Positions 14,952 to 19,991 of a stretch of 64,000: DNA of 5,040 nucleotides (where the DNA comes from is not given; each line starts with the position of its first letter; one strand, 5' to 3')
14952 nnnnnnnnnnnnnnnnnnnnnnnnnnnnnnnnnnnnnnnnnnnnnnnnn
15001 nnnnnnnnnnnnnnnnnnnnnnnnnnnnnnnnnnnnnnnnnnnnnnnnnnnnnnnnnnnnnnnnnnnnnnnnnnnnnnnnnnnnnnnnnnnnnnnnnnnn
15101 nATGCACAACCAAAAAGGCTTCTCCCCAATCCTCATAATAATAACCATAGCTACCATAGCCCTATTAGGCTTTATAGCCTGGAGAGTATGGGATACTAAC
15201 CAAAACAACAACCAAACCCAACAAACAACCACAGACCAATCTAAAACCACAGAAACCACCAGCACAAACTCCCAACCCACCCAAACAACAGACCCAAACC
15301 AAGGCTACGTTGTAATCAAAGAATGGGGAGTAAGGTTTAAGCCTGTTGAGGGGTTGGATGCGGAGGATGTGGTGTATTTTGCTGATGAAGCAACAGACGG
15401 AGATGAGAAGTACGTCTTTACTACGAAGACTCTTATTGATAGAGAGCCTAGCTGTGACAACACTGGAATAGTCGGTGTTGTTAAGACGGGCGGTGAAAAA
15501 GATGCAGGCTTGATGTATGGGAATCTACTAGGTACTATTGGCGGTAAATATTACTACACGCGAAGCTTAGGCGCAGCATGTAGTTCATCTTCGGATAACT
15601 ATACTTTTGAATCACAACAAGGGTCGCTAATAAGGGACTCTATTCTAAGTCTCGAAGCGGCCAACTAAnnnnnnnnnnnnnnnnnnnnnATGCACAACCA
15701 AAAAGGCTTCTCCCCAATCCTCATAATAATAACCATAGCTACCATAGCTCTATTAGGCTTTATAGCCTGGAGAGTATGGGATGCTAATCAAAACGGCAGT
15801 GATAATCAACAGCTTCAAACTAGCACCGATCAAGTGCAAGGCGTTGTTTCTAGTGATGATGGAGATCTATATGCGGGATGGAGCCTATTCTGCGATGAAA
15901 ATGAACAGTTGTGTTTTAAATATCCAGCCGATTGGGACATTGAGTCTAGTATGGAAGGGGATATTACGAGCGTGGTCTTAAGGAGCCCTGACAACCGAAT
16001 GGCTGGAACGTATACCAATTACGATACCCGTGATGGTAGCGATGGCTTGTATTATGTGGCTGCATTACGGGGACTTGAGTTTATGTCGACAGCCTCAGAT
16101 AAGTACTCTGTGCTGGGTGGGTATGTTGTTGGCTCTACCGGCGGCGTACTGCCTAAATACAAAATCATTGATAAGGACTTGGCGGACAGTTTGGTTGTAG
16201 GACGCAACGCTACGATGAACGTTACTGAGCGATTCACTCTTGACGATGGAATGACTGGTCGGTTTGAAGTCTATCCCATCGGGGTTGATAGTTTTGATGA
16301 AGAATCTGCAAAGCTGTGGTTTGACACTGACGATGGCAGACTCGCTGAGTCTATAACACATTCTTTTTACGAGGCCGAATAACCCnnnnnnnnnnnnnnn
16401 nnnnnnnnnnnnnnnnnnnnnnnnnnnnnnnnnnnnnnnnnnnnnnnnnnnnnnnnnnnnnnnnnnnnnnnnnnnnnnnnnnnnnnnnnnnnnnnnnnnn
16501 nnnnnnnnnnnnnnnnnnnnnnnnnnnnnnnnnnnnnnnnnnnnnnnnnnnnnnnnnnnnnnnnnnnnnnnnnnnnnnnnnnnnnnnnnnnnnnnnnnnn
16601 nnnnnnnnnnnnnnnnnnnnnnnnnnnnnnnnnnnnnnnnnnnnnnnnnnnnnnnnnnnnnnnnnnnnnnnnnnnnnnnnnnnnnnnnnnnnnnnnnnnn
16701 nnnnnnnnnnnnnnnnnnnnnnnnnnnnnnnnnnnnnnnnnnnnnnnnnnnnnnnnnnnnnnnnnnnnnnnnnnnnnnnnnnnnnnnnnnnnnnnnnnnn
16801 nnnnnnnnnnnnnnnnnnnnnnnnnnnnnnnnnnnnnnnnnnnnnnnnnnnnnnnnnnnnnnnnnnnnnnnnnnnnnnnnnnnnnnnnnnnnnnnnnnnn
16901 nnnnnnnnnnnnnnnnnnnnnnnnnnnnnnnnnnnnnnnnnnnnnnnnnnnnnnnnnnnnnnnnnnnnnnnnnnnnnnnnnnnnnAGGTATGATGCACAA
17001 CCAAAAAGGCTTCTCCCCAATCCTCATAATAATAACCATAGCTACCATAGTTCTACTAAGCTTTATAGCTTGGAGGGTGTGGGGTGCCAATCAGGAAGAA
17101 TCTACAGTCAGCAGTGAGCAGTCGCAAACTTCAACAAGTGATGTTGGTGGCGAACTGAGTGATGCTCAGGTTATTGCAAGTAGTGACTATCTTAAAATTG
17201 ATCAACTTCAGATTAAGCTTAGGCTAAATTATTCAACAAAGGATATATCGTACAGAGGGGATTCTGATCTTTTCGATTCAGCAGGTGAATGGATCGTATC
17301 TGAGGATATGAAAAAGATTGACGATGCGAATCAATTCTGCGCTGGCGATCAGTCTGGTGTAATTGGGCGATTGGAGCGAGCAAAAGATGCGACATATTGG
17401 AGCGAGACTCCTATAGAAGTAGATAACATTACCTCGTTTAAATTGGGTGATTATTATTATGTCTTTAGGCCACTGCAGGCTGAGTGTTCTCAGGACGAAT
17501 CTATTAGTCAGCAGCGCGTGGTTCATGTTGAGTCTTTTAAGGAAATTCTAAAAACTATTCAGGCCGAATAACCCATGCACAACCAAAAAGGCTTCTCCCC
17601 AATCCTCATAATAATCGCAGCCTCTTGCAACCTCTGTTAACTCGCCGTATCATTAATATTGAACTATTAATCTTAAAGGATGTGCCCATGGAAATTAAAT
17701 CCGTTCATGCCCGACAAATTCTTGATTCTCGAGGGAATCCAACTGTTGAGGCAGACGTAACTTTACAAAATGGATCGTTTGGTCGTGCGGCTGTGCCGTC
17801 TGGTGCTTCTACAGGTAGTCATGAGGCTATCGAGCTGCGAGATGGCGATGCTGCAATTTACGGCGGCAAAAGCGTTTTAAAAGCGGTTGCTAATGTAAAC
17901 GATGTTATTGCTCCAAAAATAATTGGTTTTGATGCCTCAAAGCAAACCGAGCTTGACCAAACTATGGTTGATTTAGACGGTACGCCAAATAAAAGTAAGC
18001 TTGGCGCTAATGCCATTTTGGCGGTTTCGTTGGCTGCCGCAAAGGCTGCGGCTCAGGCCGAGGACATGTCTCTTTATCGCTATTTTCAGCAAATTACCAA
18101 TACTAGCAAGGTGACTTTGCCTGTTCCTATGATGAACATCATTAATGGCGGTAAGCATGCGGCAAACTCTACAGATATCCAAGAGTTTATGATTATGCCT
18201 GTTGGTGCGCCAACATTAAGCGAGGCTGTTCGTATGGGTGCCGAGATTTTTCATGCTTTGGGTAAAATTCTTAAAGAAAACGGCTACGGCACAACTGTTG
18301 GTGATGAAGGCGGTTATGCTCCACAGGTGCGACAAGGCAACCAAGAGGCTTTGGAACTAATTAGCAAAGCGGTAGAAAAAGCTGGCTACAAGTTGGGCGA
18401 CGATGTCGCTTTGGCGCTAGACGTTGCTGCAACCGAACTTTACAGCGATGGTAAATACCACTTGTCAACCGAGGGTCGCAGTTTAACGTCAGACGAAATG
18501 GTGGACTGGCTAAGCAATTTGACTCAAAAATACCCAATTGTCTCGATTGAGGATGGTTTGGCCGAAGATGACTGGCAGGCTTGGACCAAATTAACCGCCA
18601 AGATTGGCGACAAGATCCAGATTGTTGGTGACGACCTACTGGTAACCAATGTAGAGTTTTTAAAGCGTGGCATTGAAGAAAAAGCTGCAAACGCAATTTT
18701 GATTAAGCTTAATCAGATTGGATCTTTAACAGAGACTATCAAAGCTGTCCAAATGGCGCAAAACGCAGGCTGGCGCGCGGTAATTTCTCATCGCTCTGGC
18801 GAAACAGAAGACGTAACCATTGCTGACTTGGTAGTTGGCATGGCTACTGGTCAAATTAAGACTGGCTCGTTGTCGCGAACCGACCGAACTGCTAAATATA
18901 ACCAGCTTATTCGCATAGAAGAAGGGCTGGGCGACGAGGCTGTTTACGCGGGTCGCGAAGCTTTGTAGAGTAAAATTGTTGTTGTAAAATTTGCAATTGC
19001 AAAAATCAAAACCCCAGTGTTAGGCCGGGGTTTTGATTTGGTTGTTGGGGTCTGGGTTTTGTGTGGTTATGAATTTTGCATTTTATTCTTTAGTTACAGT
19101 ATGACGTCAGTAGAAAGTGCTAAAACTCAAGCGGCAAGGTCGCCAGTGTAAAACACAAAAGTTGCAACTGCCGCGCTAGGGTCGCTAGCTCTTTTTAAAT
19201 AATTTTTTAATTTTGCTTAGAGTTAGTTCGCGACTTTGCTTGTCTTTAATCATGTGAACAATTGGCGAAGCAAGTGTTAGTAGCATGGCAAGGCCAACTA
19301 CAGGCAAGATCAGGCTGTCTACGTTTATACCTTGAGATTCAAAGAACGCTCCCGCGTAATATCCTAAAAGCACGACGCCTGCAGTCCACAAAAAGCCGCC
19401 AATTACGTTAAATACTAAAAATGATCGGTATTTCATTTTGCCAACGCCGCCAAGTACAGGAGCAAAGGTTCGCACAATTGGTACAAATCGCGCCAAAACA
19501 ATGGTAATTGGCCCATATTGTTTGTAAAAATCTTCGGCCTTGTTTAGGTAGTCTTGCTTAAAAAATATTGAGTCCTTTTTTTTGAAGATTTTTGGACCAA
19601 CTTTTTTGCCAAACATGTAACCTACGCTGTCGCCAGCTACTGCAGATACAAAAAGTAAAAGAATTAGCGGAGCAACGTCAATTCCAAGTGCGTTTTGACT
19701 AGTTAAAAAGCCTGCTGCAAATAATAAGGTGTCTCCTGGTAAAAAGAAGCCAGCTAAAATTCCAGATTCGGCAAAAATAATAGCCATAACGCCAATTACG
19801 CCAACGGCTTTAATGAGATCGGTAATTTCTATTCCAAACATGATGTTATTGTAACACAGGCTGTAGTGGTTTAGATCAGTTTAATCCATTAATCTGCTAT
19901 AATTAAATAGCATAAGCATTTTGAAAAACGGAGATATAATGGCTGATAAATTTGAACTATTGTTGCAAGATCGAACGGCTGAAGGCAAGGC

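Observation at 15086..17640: Head-to-tail cassette array of pilin-like genes: near-identical 5' modules, mosaic bodies and a decapitated fifth copy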

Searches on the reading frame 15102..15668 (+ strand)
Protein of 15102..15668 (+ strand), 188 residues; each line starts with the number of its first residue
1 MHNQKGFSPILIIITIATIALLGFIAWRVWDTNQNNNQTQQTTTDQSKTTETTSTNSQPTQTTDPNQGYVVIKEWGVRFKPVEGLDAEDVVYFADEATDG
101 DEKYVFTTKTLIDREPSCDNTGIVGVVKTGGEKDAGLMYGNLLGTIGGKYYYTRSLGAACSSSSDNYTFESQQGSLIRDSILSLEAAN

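Call 4: search_protein_families(library=pfam, proteins=[window:15102-15668:+], max_evalue=1)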
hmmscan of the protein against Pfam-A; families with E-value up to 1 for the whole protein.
window:15102-15668:+ (188 aa): 4 families
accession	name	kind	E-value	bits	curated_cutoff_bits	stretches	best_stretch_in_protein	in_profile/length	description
PF09976.15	TPR_21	-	0.0052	17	25.5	1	12-58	10-56/193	Tetratricopeptide repeat-like domain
PF16118.10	DUF4834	-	0.025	15.9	27.8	1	10-62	10-64/99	Domain of unknown function (DUF4834)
PF04391.17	DUF533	-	0.038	14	29.6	1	14-52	29-68/178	Protein of unknown function (DUF533)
PF11807.13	UstYa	-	0.085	13.1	25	1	8-62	12-68/220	Mycotoxin biosynthesis protein UstYa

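Call 15: search_protein_families(library=ncbifam, proteins=[window:15102-15668:+], max_evalue=10)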
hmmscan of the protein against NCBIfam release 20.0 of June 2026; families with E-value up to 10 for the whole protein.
window:15102-15668:+ (188 aa): 13 families
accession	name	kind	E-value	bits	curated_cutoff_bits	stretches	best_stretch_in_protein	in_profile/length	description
NF033747.1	class_E_sortase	subfamily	0.00027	20.8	160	1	12-66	7-70/211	class E sortase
TIGR03593.1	yidC_nterm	equivalog_domain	0.00085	19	58.25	1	11-65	5-61/363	membrane protein insertase YidC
NF041534.1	rodZ_Strepcoccus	equivalog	0.001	18.3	375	1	5-61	103-158/275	cytoskeleton protein RodZ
NF002351.0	PRK01318.1-1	equivalog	0.0019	17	740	1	16-64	9-56/545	membrane protein insertase YidC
NF042931.1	SAG1386_EF1546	equivalog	0.0031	17.6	80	1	10-62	34-85/158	SAG1386/EF1546 family surface-associated protein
TIGR00672.1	cdh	equivalog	0.017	14.7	375.35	1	10-74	8-68/250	CDP-diacylglycerol diphosphatase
NF008589.1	PRK11556.1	equivalog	0.026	13.5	391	1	13-67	8-60/392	MdtA/MuxA family multidrug efflux RND transporter periplasmic adaptor subunit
NF006283.1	PRK08455.1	equivalog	0.031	13.9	187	1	9-63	18-75/182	flagellar basal body-associated protein FliL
TIGR03931.1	T7SS_Rv3446c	hypoth_equivalog_domain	0.036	14.4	47.6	1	14-74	4-64/194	type VII secretion-associated protein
NF003987.0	PRK05471.1-6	equivalog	0.041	13.4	430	1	10-74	8-67/251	CDP-diacylglycerol diphosphatase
NF007800.0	PRK10506.1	equivalog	0.05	13.4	158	1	1-44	5-48/163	prepilin peptidase-dependent protein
TIGR03348.1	VI_IcmF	equivalog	0.096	10.6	388.15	1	10-57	34-81/1168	type VI secretion system membrane subunit TssM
TIGR04561.1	membra_charge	hypoth_equivalog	0.17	12.1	30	1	11-51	19-59/82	TIGR04561 family membrane protein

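Call 19: find_related_loci(query=A2, collection=genome_contigs, flank=10000)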
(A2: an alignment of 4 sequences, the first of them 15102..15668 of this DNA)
Query A2 (188 aa) in genome_contigs; peptide patterns used: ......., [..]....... (x = any residue, [..] = any of these).
94 stretches matched a pattern; 3 encode a relative of the query (tblastn E <= 1e-3); 3 distinct loci.
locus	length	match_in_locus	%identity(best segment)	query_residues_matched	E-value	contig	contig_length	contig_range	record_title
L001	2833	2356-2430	60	1-25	2e-5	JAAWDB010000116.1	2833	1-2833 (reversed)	MAG: Bacilli bacterium isolate ABMPRH_27_2 k141_1152399, whole genome shotgun sequence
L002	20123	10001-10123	29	1-41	4e-5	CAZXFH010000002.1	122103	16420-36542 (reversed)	MAG TPA_asm: uncultured bacterium isolate SRP141376_co1_214 genome assembly, contig: NODE_344_length_122103_cov_73.75152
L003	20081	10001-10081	56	1-27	3e-5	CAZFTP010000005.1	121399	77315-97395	MAG TPA_asm: uncultured Candidatus Marinamargulisbacteria bacterium isolate SRP090828_co4_176 genome assembly, contig: N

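Call 23: find_related_loci(query=A2, collection=metagenome_contigs, flank=10000)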
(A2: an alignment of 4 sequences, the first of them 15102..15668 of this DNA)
Query A2 (188 aa) in metagenome_contigs; peptide patterns used: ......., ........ (x = any residue, [..] = any of these).
600 stretches matched a pattern, but none encodes a relative of the query by tblastn (E <= 1e-3).

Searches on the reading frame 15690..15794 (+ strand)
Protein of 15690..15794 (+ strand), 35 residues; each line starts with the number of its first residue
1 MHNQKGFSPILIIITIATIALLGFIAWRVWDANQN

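Call 15: search_protein_families(library=ncbifam, proteins=[window:15690-15794:+], max_evalue=10)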
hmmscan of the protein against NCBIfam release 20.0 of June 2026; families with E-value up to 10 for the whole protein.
seq(35 aa): 2 families
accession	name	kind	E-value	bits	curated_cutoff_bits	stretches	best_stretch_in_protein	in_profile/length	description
NF007862.0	PRK10574.1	equivalog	0.03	14.4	138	1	1-26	1-26/145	prepilin peptidase-dependent pilin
NF007800.0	PRK10506.1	equivalog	0.1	12.4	158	1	1-34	5-38/163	prepilin peptidase-dependent protein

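Call 16: search_protein_families(library=pfam, proteins=[window:15690-15794:+], max_evalue=10)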
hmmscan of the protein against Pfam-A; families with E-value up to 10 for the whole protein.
seq(35 aa): 1 family
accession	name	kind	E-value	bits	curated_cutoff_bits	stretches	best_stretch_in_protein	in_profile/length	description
PF09976.15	TPR_21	-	0.16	12.1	25.5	1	12-35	10-33/193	Tetratricopeptide repeat-like domain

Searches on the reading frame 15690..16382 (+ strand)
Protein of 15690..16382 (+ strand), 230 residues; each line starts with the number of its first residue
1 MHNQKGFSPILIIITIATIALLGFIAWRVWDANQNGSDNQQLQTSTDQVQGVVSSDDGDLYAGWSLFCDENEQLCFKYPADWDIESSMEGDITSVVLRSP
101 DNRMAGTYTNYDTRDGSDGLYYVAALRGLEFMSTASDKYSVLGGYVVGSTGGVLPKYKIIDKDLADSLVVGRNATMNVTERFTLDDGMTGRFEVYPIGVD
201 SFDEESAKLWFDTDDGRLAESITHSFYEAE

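Call 4: search_protein_families(library=pfam, proteins=[window:15690-16382:+], max_evalue=1)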
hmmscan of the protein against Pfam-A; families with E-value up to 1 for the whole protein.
window:15690-16382:+ (230 aa): 3 families
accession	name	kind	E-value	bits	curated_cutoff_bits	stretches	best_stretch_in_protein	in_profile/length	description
PF18933.6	PsbP_2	-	0.028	14.9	27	1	39-102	22-84/184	PsbP-like protein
PF13400.11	Tad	-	0.05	14.4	22.3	1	13-48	5-39/47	Putative Flp pilus-assembly TadE/G-like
PF09976.15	TPR_21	-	0.096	12.8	25.5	1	13-57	11-55/193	Tetratricopeptide repeat-like domain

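Call 9: find_homologous_proteins(query=window:15690-16382:+, max_evalue=0.001)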
Query window:15690-16382:+ (230 aa): 4 proteins with E <= 0.001 among 221 candidates.
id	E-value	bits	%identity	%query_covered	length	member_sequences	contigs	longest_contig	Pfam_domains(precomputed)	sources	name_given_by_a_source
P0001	4.7e-151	519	100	100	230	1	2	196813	-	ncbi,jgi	ncbi:MAG: hypothetical protein PVI21_01270 [Candidatus Woesebacteria bacterium]|jgi:hypothetical pro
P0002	6.4e-28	116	42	63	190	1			-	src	-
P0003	2.6e-14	72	54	23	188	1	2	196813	-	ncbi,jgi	ncbi:MAG: hypothetical protein PVI21_01265 [Candidatus Woesebacteria bacterium]|jgi:hypothetical pro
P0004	4.0e-14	71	84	20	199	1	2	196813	-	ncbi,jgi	ncbi:MAG: hypothetical protein PVI21_01275 [Candidatus Woesebacteria bacterium]|jgi:hypothetical pro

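Call 15: search_protein_families(library=ncbifam, proteins=[window:15690-16382:+], max_evalue=10)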
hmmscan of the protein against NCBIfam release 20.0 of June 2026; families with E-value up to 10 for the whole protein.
window:15690-16382:+ (230 aa): 0 families

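Call 24: find_encoding_contigs(protein=P0001, flank=10000, max_places=6)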
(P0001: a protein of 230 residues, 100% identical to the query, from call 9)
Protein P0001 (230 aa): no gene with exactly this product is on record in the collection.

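Call 74: predict_structure(alignment_id=A5)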
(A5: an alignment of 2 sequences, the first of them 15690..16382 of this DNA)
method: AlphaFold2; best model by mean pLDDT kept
length: 230 residues; sequences in the alignment: 2
mean_pLDDT: 45.7   pTM: 0.32
mean pLDDT of the five models: 45.7, 43.8, 40.1, 39.8, 38.7
residues with pLDDT >= 90: 0; 70-90: 18; 50-70: 54; < 50: 158
segments of 3 or more residues with pLDDT < 50: 1-4, 36-63, 98-100, 102-186, 194-207, 214-230
pLDDT, mean of each block of 10 residues (from residue 1): 54 74 77 51 36 33 52 52 61 50 42 35 34 37 35 40 35 37 50 44 44 45 34
secondary structure, 60 per line:
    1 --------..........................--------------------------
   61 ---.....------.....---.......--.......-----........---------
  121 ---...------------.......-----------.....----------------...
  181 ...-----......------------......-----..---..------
elements in order: H9-34 E64-68 E75-79 E83-89 E92-98 E104-111 E124-126 E139-145 E157-161 E178-183 E189-194 E207-212

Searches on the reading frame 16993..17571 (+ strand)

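Call 4: search_protein_families(library=pfam, proteins=[window:16993-17571:+], max_evalue=1)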
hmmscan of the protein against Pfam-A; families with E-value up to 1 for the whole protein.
window:16993-17571:+ (192 aa): 1 family
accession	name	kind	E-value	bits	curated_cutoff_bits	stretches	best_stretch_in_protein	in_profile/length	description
PF15417.11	DUF4624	-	0.078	13.4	25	1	90-145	30-86/132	Domain of unknown function (DUF4624)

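Call 15: search_protein_families(library=ncbifam, proteins=[window:16993-17571:+], max_evalue=10)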
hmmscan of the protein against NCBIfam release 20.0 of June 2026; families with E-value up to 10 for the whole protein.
window:16993-17571:+ (192 aa): 3 families
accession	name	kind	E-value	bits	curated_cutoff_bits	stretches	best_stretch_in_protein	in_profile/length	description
NF002351.0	PRK01318.1-1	equivalog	0.00027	19.8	740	1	16-128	9-119/545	membrane protein insertase YidC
NF007800.0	PRK10506.1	equivalog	0.032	14.1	158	1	1-46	5-50/163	prepilin peptidase-dependent protein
NF033747.1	class_E_sortase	subfamily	0.13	12.1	160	1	12-51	7-45/211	class E sortase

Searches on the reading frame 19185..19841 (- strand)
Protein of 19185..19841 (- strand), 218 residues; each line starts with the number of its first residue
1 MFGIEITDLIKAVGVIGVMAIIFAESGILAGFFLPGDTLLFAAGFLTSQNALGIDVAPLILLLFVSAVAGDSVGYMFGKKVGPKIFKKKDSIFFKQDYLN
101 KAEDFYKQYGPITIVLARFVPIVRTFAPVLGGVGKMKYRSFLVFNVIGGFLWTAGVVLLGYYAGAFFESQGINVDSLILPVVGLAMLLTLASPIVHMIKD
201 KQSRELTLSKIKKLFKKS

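Call 13: search_protein_families(library=pfam, proteins=[window:19185-19841:-], max_evalue=0.0001)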
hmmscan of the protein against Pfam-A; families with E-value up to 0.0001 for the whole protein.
window:19185-19841:- (218 aa): 1 family
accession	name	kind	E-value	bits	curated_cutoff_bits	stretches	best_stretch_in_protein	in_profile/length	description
PF09335.16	VTT_dom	-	5.7e-21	75.7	33.9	1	34-161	1-122/123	VTT domain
